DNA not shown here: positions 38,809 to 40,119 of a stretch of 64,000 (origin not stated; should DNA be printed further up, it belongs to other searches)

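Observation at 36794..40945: Phage-encoded nucleotide-heptose biosynthesis cluster with glycosyltransferase and epimerase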

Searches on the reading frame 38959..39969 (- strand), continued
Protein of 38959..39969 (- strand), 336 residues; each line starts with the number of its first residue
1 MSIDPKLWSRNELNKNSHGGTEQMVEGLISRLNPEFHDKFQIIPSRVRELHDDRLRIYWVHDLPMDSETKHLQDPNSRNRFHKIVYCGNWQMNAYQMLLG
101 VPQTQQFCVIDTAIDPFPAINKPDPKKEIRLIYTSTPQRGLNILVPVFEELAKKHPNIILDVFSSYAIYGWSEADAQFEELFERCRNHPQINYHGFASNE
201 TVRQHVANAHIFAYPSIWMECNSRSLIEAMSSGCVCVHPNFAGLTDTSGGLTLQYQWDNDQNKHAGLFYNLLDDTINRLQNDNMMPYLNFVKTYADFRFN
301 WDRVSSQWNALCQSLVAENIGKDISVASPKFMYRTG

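Call 76: predict_structure(alignment_id=A2)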
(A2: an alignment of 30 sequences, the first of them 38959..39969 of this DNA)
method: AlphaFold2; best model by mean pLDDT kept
length: 336 residues; sequences in the alignment: 30
mean_pLDDT: 90.2   pTM: 0.89
mean pLDDT of the five models: 90.2, 89.9, 89.5, 88.3, 86.4
residues with pLDDT >= 90: 241; 70-90: 75; 50-70: 13; < 50: 7
segments of 3 or more residues with pLDDT < 50: 331-336
pLDDT, mean of each block of 10 residues (from residue 1): 72 76 90 95 77 91 87 91 93 94 94 95 96 84 96 98 87 89 97 92 96 90 89 97 92 95 97 98 97 97 97 96 71 40
secondary structure, 60 per line:
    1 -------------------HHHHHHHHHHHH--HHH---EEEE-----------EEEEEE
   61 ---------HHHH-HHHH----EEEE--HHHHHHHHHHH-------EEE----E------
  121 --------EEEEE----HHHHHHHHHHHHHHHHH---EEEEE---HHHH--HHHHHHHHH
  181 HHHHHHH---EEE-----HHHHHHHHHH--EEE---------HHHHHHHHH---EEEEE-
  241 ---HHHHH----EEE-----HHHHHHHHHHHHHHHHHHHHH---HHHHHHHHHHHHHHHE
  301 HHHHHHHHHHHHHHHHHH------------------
elements in order: H20-31 E40-43 E55-60 H70-73 H75-78 E83-86 H89-99 E107-109 E129-133 H138-154 E158-162 H166-169 H172-187 E191-193 H199-208 E211-213 H223-231 E235-239 H244-248 E253-255 H261-281 H285-299 H301-318

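Call 78: fold_search(model_id=the predicted structure, library=pdb)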
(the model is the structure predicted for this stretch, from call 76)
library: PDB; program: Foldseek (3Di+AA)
matches with E <= 10: 1468; with E <= 0.001: 293
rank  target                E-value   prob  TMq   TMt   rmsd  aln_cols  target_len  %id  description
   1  7qsg_B                1.5e-11  1.00  0.56  0.62   5.4       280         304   17  Methylmannose polysaccharide mannosyltransferase from M. hassiacum (released 2023-01-25)
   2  7qsg_A                5.4e-11  1.00  0.59  0.53   8.4       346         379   15  Methylmannose polysaccharide mannosyltransferase from M. hassiacum (released 2023-01-25)
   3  8k5u_B                1.4e-10  1.00  0.59  0.62   4.9       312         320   16  Se-glycosyltransferase RsSenB (released 2024-02-07)
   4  3l01_A                1.4e-10  1.00  0.52  0.42   6.3       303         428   14  Crystal structure of monomeric glycogen synthase from Pyrococcus abyssi (released 2010-12-29)
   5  8k5u_A                2.0e-10  1.00  0.58  0.61   5.0       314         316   16  Se-glycosyltransferase RsSenB (released 2024-02-07)
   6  4xsu_B                2.4e-10  1.00  0.56  0.52   4.4       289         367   18  Crystal structure of Anabaena Alr3699/HepE in complex with UDP and glucose (released 2016-01-13)
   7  7qd7                  4.3e-10  1.00  0.59  0.42   4.8       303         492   15  TarM(Se)_G117R (released 2023-05-10)
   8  7ec1_A                4.3e-10  1.00  0.61  0.43   6.4       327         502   14  Crystal structure of SdgB (ligand-free form) (released 2021-03-24)
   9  3mbo_C                4.5e-10  1.00  0.57  0.52   6.4       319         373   13  Crystal Structure of the Glycosyltransferase BaBshA bound with UDP and L-malate (released 2010-09-29)
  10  4xsr_B                4.8e-10  1.00  0.57  0.53   5.7       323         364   17  Crystal structure of Anabaena Alr3699/HepE in complex with UDP-glucose (released 2016-01-13)
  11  3fro_A                5.1e-10  1.00  0.53  0.42   5.9       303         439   14  Crystal structure of Pyrococcus abyssi glycogen synthase with open and closed conformations (released 2010-01-12)
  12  7qh9_DDD              5.7e-10  1.00  0.58  0.42   6.4       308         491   15  TarM(Se)_G117R-4RboP (released 2023-05-10)
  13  3mbo_D                5.7e-10  1.00  0.58  0.53   7.5       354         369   11  Crystal Structure of the Glycosyltransferase BaBshA bound with UDP and L-malate (released 2010-09-29)
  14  6tvp_B                6.1e-10  1.00  0.60  0.53   7.9       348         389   12  Structure of Mycobacterium smegmatis alpha-maltose-1-phosphate synthase GlgM (released 2020-04-22)
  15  7vfk_A                6.1e-10  1.00  0.59  0.42   6.5       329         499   14  Crystal structure of SdgB (ligand-free form) (released 2021-11-24)
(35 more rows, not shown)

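Call 91: find_related_loci(query=A1, collection=genome_contigs, flank=8000)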
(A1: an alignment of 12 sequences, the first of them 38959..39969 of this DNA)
Query A1 (336 aa) in genome_contigs; peptide patterns used: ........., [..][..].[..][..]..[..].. (x = any residue, [..] = any of these).
46 stretches matched a pattern; 12 encode a relative of the query (tblastn E <= 1e-3); 12 distinct loci.
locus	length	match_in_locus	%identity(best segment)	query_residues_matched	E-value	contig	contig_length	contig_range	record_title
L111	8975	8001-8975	56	8-334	1e-124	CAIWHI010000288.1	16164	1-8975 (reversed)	MAG: uncultured Bacteroidetes bacterium isolate Kiruna_bin-03880 genome assembly, contig: bin-03880:0288/1039, whole gen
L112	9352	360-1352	45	8-335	3e-98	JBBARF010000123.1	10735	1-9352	MAG: Bacteriovoracaceae bacterium isolate EUL_212 ctg123-EUL_212, whole genome shotgun sequence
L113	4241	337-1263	48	10-318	1e-91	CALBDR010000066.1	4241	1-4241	MAG TPA_asm: uncultured Candidatus Melainabacteria bacterium isolate ERR1995206_bin.70_CONCOCT_v1.1_MAG genome assembly,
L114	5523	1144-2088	44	8-319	2e-86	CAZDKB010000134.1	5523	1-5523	MAG TPA_asm: uncultured Flavobacterium sp. isolate SRP334346_co1_25 genome assembly, contig: NODE_11278_length_5523_cov_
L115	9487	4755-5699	44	8-319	3e-83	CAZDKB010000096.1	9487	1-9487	MAG TPA_asm: uncultured Flavobacterium sp. isolate SRP334346_co1_25 genome assembly, contig: NODE_5723_length_9487_cov_5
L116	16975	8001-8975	43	7-335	5e-81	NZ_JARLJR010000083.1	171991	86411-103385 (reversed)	MAG: Legionella sp. isolate MAG_CO105 MetaCoAG_Bin_105_Oxic_k141_1144620, whole genome shotgun sequence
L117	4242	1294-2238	42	1-322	2e-79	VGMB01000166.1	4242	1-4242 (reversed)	MAG: Chlamydiae bacterium isolate M_surface_9_m2_137 M_surface_9_m2_137_Ga0194116_10030018, whole genome shotgun sequenc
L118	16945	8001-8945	41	10-315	4e-78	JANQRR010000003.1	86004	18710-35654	MAG: Gammaproteobacteria bacterium isolate IP29b_bin.72 k99_2235619, whole genome shotgun sequence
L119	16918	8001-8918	44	11-316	7e-78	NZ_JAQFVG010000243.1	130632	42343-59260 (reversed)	Caballeronia sp. BR00000012568055 Tri_hen_jcf7180000124474, whole genome shotgun sequence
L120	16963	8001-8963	42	11-327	2e-77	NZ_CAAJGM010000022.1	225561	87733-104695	Paraburkholderia sp. BCC1885, whole genome shotgun sequence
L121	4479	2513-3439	32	17-326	4e-49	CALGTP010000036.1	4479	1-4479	MAG TPA_asm: uncultured actinobacterium isolate ERR2206757_bin.42_CONCOCT_v1.1_MAG genome assembly, contig: ERZ887843.51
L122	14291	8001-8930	30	19-327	2e-43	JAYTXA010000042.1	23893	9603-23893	MAG: Acidobacteriota bacterium isolate GFS_5862 GFS_5862_41, whole genome shotgun sequence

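Call 95: search_protein_families(library=pfam, proteins=[L120:79-1269:+, L120:1292-1996:+, L120:2771-4003:-, L120:4046-5212:+, L120:6057-6956:+, L120:7081-7989:+, L120:9496-12213:+, L120:12265-14370:+, L119:8990-10057:-, L119:1454-2719:-], max_evalue=0.001)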
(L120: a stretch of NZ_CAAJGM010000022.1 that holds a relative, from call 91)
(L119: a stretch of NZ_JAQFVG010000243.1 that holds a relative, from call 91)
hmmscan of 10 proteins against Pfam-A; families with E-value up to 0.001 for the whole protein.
L120:79-1269:+ (396 aa): 3 families
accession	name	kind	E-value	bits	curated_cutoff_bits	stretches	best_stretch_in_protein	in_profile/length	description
PF03060.21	NMO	-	8.8e-33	114.5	28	1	19-379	13-329/331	Nitronate monooxygenase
PF00478.31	IMPDH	-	1.5e-06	27.9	25.6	0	215-258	204-247/345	IMP dehydrogenase / GMP reductase domain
PF00977.27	His_biosynth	-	0.00065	19.6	23.6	0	217-249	72-104/228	Histidine biosynthesis protein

L120:1292-1996:+ (234 aa): 2 families
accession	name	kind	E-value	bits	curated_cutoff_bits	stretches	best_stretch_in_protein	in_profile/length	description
PF03922.20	OmpW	-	1.2e-41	143.2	24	1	57-234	2-195/195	OmpW family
PF13505.12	OMP_b-brl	-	6.1e-13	49.8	28.7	1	35-234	5-175/175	Outer membrane protein beta-barrel domain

L120:2771-4003:- (410 aa): 0 families

L120:4046-5212:+ (388 aa): 5 families
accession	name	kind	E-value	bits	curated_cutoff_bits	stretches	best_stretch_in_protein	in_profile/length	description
PF00005.33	ABC_tran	-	2.1e-40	138.9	25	1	47-188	2-136/137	ABC transporter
PF08402.16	TOBE_2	-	4.6e-19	68.7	21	1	306-386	1-76/76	TOBE domain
PF13304.12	AAA_21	-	4.5e-06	27.4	27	0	144-221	221-300/304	AAA domain, putative AbiEii toxin, Type IV TA system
PF02463.25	SMC_N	-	0.00016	21.6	40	1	59-229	27-207/220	RecF/RecN/SMC N terminal domain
PF03193.22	RsgA_GTPase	-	0.00065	20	30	0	55-85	105-135/174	RsgA GTPase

L120:6057-6956:+ (299 aa): 1 family
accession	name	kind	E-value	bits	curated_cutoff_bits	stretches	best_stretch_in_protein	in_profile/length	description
PF00528.27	BPD_transp_1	-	4.9e-14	52.9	26.4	1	106-290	1-178/184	Binding-protein-dependent transport system inner membrane component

L120:7081-7989:+ (302 aa): 0 families

L120:9496-12213:+ (905 aa): 23 families
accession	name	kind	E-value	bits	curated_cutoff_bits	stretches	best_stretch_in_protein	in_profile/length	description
PF07719.23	TPR_2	-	6.9e-48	157.3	27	5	101-133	1-33/34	Tetratricopeptide repeat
PF00515.34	TPR_1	-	6.1e-45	149.7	27.8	4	67-100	1-34/34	Tetratricopeptide repeat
PF13414.12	TPR_11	-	3e-36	123.3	26.8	3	74-111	1-38/42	TPR repeat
PF13181.12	TPR_8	-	8.6e-35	116.4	25.7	0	103-133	3-33/34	Tetratricopeptide repeat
PF13431.12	TPR_17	-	1e-33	113.2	24.4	0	124-156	2-34/34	Tetratricopeptide repeat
PF13432.12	TPR_16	-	2.2e-33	114.7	32.7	3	106-162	2-58/65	Tetratricopeptide repeat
PF14559.12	TPR_19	-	1.3e-31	109.2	25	5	111-156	1-46/68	Tetratricopeptide repeat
PF13424.12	TPR_12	-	1.8e-28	99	30.1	5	67-130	3-74/77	Tetratricopeptide repeat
PF13428.12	TPR_14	-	1e-25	88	23.5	0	105-142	5-42/44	Tetratricopeptide repeat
PF13374.12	TPR_10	-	4.3e-24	84.2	27.5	1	272-303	3-34/42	Tetratricopeptide repeat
PF23914.1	TPR_CcmH_CycH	-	1.3e-18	67.7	42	3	173-263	54-147/158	Cytochrome c-type biogenesis protein H TPR domain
PF07721.20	TPR_4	-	1.9e-12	46.9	27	0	273-296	3-26/26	Tetratricopeptide repeat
PF13176.12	TPR_7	-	2e-11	43.5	27.9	0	275-303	3-31/36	Tetratricopeptide repeat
PF17874.7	TPR_MalT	-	2.9e-10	40.4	45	1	100-203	46-156/336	MalT-like TPR region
PF13371.12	TPR_9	-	1.2e-08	35.3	35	0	110-171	4-65/73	Tetratricopeptide repeat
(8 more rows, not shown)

L120:12265-14370:+ (701 aa): 27 families (the best 25 are shown)
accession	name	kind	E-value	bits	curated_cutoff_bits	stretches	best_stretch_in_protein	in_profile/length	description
PF00515.34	TPR_1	-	8.2e-52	171.5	27.8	5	137-169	1-33/34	Tetratricopeptide repeat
PF07719.23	TPR_2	-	1.4e-50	165.7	27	3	137-169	1-33/34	Tetratricopeptide repeat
PF13431.12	TPR_17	-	2.2e-46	152.7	24.4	1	331-361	3-33/34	Tetratricopeptide repeat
PF13181.12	TPR_8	-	1.4e-44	146.9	25.7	1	139-169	3-33/34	Tetratricopeptide repeat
PF13432.12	TPR_16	-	4e-38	129.9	32.7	7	244-306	2-64/65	Tetratricopeptide repeat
PF13414.12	TPR_11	-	7e-37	125.3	26.8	2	144-185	1-42/42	TPR repeat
PF14559.12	TPR_19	-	2.7e-34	117.8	25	5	250-310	2-62/68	Tetratricopeptide repeat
PF13424.12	TPR_12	-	2.9e-32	111.1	30.1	4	106-166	6-74/77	Tetratricopeptide repeat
PF13428.12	TPR_14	-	8.8e-25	85.1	23.5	1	240-281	2-43/44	Tetratricopeptide repeat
PF13176.12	TPR_7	-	7e-24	82.3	27.9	0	139-170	1-34/36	Tetratricopeptide repeat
PF13374.12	TPR_10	-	1.8e-20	72.7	27.5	0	106-132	5-31/42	Tetratricopeptide repeat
PF23914.1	TPR_CcmH_CycH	-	3.2e-17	63.2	42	0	143-230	56-146/158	Cytochrome c-type biogenesis protein H TPR domain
PF07721.20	TPR_4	-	1.7e-13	50.2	27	0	205-225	1-21/26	Tetratricopeptide repeat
PF24575.1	TPR_Slam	-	6.7e-12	46.2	35.2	0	353-392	59-98/104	Surface lipoprotein assembly modifier, N-terminal TPR repeats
PF17874.7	TPR_MalT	-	2.4e-11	44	45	1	126-234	37-151/336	MalT-like TPR region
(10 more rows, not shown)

L119:8990-10057:- (355 aa): 1 family
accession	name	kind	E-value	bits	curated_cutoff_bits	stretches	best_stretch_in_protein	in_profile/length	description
PF04313.20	HSDR_N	-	1.6e-35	123.2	25.1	1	32-203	16-195/198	Type I restriction enzyme R protein N terminus (HSDR_N)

L119:1454-2719:- (421 aa): 1 family
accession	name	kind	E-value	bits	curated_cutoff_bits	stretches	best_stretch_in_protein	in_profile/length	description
PF00418.24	Tubulin-binding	-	4.7e-13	49.2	27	0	67-78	12-23/31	Tau and MAP protein, tubulin-binding repeat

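Call 105: search_protein_families(library=pfam, proteins=[L091:11951-12886:+, L025:13420-13968:+, L077:3767-5674:+, L077:909-3761:+, L062:361-837:+, L088:3770-4243:+, L072:2605-3222:+, L063:2523-3731:+, L054:3029-3604:+, L024:3121-3621:+], max_evalue=0.001)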
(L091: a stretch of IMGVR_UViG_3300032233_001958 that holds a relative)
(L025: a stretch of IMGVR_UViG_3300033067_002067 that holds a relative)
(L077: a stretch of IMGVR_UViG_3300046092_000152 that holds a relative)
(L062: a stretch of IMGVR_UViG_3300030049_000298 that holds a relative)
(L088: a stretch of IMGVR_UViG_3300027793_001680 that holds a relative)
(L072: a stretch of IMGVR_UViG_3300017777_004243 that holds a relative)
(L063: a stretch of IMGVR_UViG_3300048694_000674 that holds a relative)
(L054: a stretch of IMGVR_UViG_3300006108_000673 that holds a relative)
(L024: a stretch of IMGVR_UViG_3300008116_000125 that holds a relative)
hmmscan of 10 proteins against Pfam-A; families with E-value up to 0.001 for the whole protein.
L091:11951-12886:+ (311 aa): 4 families
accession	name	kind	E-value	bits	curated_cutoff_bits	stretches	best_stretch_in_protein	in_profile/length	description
PF02562.22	PhoH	-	5.2e-40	137.6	27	1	100-302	2-201/205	PhoH-like protein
PF13604.12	AAA_30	-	4.5e-06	27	27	0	219-261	88-131/191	AAA domain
PF13245.12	AAA_19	-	4.2e-05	24.2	25.1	0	215-258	86-129/134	AAA domain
PF00270.35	DEAD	-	0.00016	21.9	26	1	104-234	1-132/167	DEAD/DEAH box helicase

L025:13420-13968:+ (182 aa): 1 family
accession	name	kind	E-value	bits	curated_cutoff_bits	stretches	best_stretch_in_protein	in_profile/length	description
PF20025.4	DUF6433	-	2.1e-27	95.9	38.9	1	9-119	1-113/115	Family of unknown function (DUF6433)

L077:3767-5674:+ (635 aa): 1 family
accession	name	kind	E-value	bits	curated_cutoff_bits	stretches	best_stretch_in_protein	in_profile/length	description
PF00268.27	Ribonuc_red_sm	-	4.6e-67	226.8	33.6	2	386-597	64-281/281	Ribonucleotide reductase, small chain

L077:909-3761:+ (950 aa): 4 families
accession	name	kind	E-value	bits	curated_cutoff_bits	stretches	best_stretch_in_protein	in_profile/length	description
PF02867.20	Ribonuc_red_lgC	-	1.7e-99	334.3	23.9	2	440-752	2-337/523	Ribonucleotide reductase, barrel domain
PF14890.11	Intein_splicing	-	6.8e-13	49.1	35.8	1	118-440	38-155/155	Intein splicing domain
PF00317.26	Ribonuc_red_lgN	-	2.6e-09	37.5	28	1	11-77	2-77/77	Ribonucleotide reductase, all-alpha domain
PF05203.21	Hom_end_hint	-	0.00088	19.7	32.1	0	82-149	1-75/228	Hom_end-associated Hint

L062:361-837:+ (158 aa): 1 family
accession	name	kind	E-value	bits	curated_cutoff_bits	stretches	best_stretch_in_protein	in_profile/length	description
PF19835.5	SegE_GIY-YIG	-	3.4e-26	92.3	25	1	6-127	1-123/123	Putative endonuclease segE, GIY-YIG domain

L088:3770-4243:+ (157 aa): 1 family
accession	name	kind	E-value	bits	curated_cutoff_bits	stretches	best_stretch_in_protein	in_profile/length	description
PF04308.18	RNaseH_like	-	7.5e-17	62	25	1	7-150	4-143/145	Ribonuclease H-like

L072:2605-3222:+ (205 aa): 0 families

L063:2523-3731:+ (402 aa): 0 families

L054:3029-3604:+ (191 aa): 1 family
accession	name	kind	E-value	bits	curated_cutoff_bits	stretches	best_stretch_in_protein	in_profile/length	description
PF00574.28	CLP_protease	-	4.2e-33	115.2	20.2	1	47-189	40-180/182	Clp protease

L024:3121-3621:+ (166 aa): 3 families
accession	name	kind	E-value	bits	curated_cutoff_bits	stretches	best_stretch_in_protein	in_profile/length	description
PF00383.29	dCMP_cyt_deam_1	-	9.7e-25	86.9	25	1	7-143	5-101/102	Cytidine and deoxycytidylate deaminase zinc-binding region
PF14437.12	MafB19-deam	-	1.8e-15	57.5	27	1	7-145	5-102/142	MafB19-like deaminase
PF14439.12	Bd3614-deam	-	6.8e-05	23.3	38.5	1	88-152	27-94/113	Bd3614-like deaminase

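Call 109: search_solved_structures(query=L120:9496-12213:+, max_evalue=0.001)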
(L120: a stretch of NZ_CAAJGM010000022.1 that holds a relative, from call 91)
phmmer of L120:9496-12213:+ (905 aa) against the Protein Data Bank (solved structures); distinct sequences matched with E-value up to 0.001: 124 (the best 60 are shown).
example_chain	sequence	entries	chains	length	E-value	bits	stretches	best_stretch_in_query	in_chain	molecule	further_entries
9qhb_A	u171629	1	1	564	2.9e-60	207.6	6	227-329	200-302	Engineered tetratricopeptide repeat protein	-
7yeh_B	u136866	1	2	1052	1.6e-53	185.3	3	11-201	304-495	UDP-N-acetylglucosamine--peptide N-acetylglucosaminyltransferase 110 kDa subunit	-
7yea_A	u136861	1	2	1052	1.8e-53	185.1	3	11-201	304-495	UDP-N-acetylglucosamine--peptide N-acetylglucosaminyltransferase 110 kDa subunit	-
7ntf_A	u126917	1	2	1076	3.2e-50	174.3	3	11-201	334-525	Isoform 1 of UDP-N-acetylglucosamine--peptide N-acetylglucosaminyltransferase 110 kDa subu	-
6eou_A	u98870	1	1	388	1e-40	142.9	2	71-281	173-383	UDP-N-acetylglucosamine--peptide N-acetylglucosaminyltransferase 110 kDa subunit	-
1w3b_A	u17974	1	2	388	4.9e-37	130.7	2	72-281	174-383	UDP-N-ACETYLGLUCOSAMINE--PEPTIDE N-ACETYLGLUCOSAMINYLTRANSFERASE 110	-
8bu0_A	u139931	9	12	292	1.5e-33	119.2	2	101-327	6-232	Consensus tetratricopeptide repeat protein | Crystal structure of an 8-repeat consensus TPR superhelix with Zinc. | Monomer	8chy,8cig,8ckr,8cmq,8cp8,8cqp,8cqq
9qhc_A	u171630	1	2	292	2e-30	108.8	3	224-327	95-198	Engineered tetratricopeptide repeat protein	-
8dtf_A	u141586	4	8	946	4.5e-26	94.4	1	24-137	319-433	Probable UDP-N-acetylglucosamine--peptide N-acetylglucosaminyltransferase SPINDLY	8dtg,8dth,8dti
7y4i_A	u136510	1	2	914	4.5e-26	94.4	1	26-137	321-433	Probable UDP-N-acetylglucosamine--peptide N-acetylglucosaminyltransferase SPINDLY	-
6b85_J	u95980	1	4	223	4.2e-18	68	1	70-236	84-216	TMHC4_R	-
6ibo_A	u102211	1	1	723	2.4e-17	65.5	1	31-201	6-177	UDP-N-acetylglucosamine--peptide N-acetylglucosaminyltransferase 110 kDa subunit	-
3pe3_A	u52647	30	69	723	2.4e-17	65.5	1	31-201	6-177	UDP-N-acetylglucosamine--peptide N-acetylglucosaminyltransferase 110 kDa subunit | UDP-N-ACETYLGLUCOSAMINE--PEPTIDE N-ACETYLGLUCOSAMINYL TRANSFERASE 110 KDA SUB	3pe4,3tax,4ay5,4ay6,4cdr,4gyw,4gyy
6q4m_A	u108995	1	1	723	2.4e-17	65.5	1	31-201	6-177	UDP-N-acetylglucosamine--peptide N-acetylglucosaminyltransferase 110 kDa subunit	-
6tka_AAA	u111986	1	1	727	2.7e-17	65.4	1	31-201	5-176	UDP-N-acetylglucosamine--peptide N-acetylglucosaminyltransferase 110 kDa subunit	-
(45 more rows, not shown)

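Call 112: fold_search(model_id=the predicted structure, library=viral)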
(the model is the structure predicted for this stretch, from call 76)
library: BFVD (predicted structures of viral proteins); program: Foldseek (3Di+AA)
matches with E <= 10: 899; with E <= 0.001: 150
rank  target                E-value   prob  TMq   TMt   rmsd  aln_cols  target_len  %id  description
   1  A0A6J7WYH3            1.8e-16  1.00  0.76  0.80   3.6       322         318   17  RfaG Glycosyltransferase [uncultured Caudovirales phage]
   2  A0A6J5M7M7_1          8.4e-11  1.00  0.66  0.30   6.7       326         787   18  Methyltransferase FkbM [uncultured Caudovirales phage]
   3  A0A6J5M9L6            1.0e-10  1.00  0.68  0.63   5.5       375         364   15  Uncharacterized protein [uncultured Caudovirales phage]
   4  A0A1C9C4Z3            2.7e-10  1.00  0.65  0.33   7.4       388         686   12  Putative glycosyltransferase [Heterosigma akashiwo virus 01]
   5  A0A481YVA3            3.8e-10  1.00  0.53  0.50   5.1       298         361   15  Glycosyl transferase [Marseillevirus LCMAC103]
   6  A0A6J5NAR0            2.0e-09  1.00  0.59  0.57   5.2       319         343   13  RfaG Glycosyltransferase [uncultured Caudovirales phage]
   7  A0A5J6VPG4            2.2e-09  1.00  0.56  0.30   6.0       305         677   12  Glycosyltransferase group 1 [Megaviridae environmental sample]
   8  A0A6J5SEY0            2.4e-09  1.00  0.44  0.70   4.5       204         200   19  Glycosyl transferases group 1 [uncultured Caudovirales phage]
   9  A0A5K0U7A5            4.5e-09  1.00  0.54  0.37  12.0       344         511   13  Glycosyltransferase family group 1 protein [Yasminevirus sp. GU-2018]
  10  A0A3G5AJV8            5.0e-09  1.00  0.65  0.49   5.0       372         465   12  Glycosyltransferase family 1 protein [Solumvirus sp.]
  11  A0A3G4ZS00            6.0e-09  1.00  0.57  0.65   5.9       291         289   13  Glycosyltransferase [Dasosvirus sp.]
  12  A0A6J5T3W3            8.0e-09  1.00  0.63  0.20   3.8       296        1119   16  Glyco_tranf_GTA_type domain containing protein [uncultured Caudovirales phage]
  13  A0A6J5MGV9            1.0e-08  1.00  0.65  0.65   6.7       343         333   12  RfaG Glycosyltransferase [uncultured Caudovirales phage]
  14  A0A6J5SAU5            1.5e-08  1.00  0.53  0.57   7.3       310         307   12  Uncharacterized protein [uncultured Caudovirales phage]
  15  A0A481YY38            1.5e-08  1.00  0.52  0.26  10.4       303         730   13  Glycosyl transferase [Marseillevirus LCMAC202]
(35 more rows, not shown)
